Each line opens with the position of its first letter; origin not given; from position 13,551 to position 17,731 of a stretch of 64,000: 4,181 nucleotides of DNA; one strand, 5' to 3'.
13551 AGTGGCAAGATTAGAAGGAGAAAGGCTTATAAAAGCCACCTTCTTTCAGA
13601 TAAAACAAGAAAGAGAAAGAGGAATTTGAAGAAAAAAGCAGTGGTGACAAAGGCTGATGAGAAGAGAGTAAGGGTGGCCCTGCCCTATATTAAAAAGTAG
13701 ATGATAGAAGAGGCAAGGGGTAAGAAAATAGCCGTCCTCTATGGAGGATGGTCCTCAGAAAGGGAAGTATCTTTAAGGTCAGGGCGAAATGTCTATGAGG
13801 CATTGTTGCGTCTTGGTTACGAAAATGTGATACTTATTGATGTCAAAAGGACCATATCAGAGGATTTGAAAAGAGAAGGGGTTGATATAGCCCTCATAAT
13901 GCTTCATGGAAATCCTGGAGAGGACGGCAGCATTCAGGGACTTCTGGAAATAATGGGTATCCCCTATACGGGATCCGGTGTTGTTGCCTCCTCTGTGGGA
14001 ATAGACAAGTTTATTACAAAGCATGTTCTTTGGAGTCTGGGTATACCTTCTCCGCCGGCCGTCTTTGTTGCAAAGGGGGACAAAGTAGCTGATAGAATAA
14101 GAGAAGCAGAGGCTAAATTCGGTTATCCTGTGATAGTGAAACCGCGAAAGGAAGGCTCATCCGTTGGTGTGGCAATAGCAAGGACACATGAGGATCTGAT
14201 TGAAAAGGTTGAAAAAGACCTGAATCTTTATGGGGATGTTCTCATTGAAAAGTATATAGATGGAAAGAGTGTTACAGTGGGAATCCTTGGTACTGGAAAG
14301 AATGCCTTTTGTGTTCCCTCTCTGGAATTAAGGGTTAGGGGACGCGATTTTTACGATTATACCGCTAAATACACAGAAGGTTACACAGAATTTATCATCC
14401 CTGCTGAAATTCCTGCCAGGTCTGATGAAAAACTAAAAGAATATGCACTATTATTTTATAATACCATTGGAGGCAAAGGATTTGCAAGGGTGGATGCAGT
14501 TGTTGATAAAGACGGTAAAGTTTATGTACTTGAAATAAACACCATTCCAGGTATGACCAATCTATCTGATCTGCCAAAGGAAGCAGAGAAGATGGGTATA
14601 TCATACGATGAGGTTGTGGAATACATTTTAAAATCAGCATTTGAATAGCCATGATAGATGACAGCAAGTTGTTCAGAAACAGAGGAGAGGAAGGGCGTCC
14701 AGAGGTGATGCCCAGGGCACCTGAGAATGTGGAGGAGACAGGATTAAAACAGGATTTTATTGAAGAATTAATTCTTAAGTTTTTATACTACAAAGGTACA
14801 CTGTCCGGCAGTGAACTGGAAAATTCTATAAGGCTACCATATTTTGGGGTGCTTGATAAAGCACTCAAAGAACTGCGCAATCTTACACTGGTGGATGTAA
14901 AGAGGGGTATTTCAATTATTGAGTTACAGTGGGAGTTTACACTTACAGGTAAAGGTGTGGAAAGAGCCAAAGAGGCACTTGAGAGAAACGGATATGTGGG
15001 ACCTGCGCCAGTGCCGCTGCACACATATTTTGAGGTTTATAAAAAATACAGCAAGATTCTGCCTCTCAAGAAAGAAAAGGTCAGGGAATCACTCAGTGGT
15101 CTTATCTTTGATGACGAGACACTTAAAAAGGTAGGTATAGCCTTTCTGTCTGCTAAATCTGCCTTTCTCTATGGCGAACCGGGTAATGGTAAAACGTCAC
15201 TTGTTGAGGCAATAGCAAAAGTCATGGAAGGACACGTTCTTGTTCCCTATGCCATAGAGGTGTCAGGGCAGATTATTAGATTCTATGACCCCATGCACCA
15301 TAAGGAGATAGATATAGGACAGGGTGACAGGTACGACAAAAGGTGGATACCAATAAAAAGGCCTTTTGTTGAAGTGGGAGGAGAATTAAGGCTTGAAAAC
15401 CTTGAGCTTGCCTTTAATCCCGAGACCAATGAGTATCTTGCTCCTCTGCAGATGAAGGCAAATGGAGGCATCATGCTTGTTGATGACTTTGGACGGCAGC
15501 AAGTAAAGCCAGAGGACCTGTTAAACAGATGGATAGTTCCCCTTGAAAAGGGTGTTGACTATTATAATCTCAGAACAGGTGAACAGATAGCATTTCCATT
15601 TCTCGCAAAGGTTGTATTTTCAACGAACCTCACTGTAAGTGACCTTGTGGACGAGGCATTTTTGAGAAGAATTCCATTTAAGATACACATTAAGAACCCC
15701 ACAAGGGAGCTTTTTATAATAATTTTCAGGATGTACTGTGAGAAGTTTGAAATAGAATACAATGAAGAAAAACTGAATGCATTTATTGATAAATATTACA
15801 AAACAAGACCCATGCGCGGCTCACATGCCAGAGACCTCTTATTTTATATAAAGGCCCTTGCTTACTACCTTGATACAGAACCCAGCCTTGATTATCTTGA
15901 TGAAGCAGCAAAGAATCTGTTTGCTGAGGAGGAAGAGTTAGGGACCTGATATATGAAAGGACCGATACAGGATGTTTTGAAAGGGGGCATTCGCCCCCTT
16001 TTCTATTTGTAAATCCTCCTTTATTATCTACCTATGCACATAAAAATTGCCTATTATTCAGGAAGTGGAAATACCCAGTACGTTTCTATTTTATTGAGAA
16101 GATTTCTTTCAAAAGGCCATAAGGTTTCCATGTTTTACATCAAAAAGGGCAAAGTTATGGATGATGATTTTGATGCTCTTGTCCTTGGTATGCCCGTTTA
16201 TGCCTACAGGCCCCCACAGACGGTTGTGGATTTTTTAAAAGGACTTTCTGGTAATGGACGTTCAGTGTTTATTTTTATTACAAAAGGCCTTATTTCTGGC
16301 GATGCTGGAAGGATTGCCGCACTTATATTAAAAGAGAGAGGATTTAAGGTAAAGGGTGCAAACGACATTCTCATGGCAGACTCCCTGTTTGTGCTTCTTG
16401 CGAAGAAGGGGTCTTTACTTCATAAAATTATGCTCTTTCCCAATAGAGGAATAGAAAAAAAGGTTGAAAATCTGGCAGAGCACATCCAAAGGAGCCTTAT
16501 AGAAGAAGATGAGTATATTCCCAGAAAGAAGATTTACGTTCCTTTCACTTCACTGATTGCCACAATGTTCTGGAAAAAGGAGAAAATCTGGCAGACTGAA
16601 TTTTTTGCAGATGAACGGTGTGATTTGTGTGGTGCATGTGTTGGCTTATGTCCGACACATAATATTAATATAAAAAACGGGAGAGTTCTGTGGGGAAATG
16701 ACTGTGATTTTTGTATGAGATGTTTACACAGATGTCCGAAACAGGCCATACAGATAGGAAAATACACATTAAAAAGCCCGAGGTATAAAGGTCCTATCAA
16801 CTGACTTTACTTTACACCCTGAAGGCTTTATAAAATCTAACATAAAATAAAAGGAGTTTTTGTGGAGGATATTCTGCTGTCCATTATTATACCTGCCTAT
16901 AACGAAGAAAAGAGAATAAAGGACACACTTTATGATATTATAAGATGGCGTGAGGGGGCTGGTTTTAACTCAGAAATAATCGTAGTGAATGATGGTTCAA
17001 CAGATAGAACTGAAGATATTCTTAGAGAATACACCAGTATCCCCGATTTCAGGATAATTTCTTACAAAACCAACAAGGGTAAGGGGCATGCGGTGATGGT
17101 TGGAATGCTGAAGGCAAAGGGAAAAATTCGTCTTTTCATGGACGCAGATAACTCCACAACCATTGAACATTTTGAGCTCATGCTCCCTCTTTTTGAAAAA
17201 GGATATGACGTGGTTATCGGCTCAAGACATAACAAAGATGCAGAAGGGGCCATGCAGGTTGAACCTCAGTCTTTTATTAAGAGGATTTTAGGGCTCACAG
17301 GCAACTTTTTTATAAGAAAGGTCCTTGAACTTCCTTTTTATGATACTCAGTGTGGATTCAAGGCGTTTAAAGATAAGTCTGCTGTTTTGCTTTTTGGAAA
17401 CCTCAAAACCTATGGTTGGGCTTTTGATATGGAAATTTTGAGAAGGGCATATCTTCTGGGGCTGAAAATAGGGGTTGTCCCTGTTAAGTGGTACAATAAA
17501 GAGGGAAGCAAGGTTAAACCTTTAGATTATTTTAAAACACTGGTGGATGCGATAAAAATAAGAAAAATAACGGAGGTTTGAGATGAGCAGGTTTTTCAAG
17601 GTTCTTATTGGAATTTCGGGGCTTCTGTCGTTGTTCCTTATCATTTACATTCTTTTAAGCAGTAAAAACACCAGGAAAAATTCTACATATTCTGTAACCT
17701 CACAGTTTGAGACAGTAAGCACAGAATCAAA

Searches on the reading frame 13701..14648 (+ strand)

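Call 25: search_protein_families(library=pfam, proteins=[window:13701-14648:+], max_evalue=0.001)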
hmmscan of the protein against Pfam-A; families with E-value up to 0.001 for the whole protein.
window:13701-14648:+ (315 aa): 9 families
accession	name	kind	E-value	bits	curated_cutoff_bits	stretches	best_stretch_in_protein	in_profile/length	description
PF07478.18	Dala_Dala_lig_C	-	2.1e-54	184.6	24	1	112-310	4-203/204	D-ala D-ala ligase C-terminus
PF01820.27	Dala_Dala_lig_N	-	1.2e-22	81.1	34.6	2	53-92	82-121/121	D-ala D-ala ligase N-terminus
PF02655.19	ATP-grasp_3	-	3.2e-09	37.5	23.2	1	102-281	3-155/160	ATP-grasp domain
PF02786.22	CPSase_L_D2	-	1.7e-07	31.4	19.8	1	102-281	1-178/211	Carbamoyl-phosphate synthase L chain, ATP binding domain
PF13535.11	ATP-grasp_4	-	2.4e-06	27.7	27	1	141-282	2-151/160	ATP-grasp domain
PF08443.16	RimK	-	4.4e-06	26.9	21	1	102-289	3-173/188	RimK-like ATP-grasp domain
PF02222.28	ATP-grasp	-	6e-06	26.5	27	1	112-279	5-159/179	ATP-grasp domain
PF14397.11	ATPgrasp_ST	-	0.00021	21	31.4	0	244-286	217-259/278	Sugar-transfer associated ATP-grasp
PF01071.24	GARS_A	-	0.00032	21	27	1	103-206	3-109/194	Phosphoribosylglycinamide synthetase, ATP-grasp (A) domain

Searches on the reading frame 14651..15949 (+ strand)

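Call 25: search_protein_families(library=pfam, proteins=[window:14651-15949:+], max_evalue=0.001)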
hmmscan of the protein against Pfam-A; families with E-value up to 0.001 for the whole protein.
window:14651-15949:+ (432 aa): 2 families
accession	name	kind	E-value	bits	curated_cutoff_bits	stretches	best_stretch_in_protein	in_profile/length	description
PF00004.35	AAA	-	0.00017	22.5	21.2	0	172-196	2-26/131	ATPase family associated with various cellular activities (AAA)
PF05673.19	DUF815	-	0.00057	19.6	23.8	0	166-197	51-82/249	Protein of unknown function (DUF815)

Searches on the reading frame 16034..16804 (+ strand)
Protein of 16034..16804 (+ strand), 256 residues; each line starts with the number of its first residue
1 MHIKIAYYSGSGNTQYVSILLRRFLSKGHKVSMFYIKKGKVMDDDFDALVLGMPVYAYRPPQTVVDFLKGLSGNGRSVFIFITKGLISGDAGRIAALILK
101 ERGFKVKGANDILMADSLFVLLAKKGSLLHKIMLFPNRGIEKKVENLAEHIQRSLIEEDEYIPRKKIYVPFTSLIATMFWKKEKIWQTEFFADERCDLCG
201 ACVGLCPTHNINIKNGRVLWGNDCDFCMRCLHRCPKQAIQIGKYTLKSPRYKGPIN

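Call 25: search_protein_families(library=pfam, proteins=[window:16034-16804:+], max_evalue=0.001)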
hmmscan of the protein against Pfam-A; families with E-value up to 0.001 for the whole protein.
window:16034-16804:+ (256 aa): 9 families
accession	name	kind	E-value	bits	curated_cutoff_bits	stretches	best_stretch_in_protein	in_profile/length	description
PF13187.11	Fer4_9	-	2.2e-08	34.4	27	1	195-239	1-52/52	4Fe-4S dicluster domain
PF12838.12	Fer4_7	-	1.2e-07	32.5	27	0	189-209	31-51/52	4Fe-4S dicluster domain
PF00037.32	Fer4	-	1.2e-07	31.7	21.1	1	194-211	6-23/24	4Fe-4S binding domain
PF13484.11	Fer4_16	-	6.2e-06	27.3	30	0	224-247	2-25/66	4Fe-4S double cluster binding domain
PF13237.11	Fer4_10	-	4.9e-05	23.6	25.5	1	193-235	6-53/53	4Fe-4S dicluster domain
PF12641.12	Flavodoxin_3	-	0.00019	21.7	27.5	1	5-87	2-80/160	Flavodoxin domain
PF12798.12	Fer4_3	-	0.0005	21.1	27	0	224-238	1-15/15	4Fe-4S binding domain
PF13746.11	Fer4_18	-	0.00077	20.1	27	0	193-236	58-97/114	4Fe-4S dicluster domain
PF25160.1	LdpA_Fe-S-bd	-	0.0009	19.4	27.6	0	192-213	24-45/49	LdpA Fe-S cluster-binding domain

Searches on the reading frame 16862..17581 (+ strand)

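Call 25: search_protein_families(library=pfam, proteins=[window:16862-17581:+], max_evalue=0.001)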
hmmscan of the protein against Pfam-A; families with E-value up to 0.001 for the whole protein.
window:16862-17581:+ (239 aa): 4 families
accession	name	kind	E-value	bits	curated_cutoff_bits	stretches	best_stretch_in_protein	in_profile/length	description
PF00535.33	Glycos_transf_2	-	1.7e-31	109.8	23.3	1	7-158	1-148/168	Glycosyl transferase family 2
PF13641.12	Glyco_tranf_2_3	-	7.6e-09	36.4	27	1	6-151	3-132/230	Glycosyltransferase like family 2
PF10111.15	Glyco_tranf_2_2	-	8.3e-09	35.8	27.3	1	7-110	1-105/276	Glycosyltransferase like family 2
PF13704.12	Glyco_tranf_2_4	-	0.00023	22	27.5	1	21-97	5-82/98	Glycosyl transferase family 2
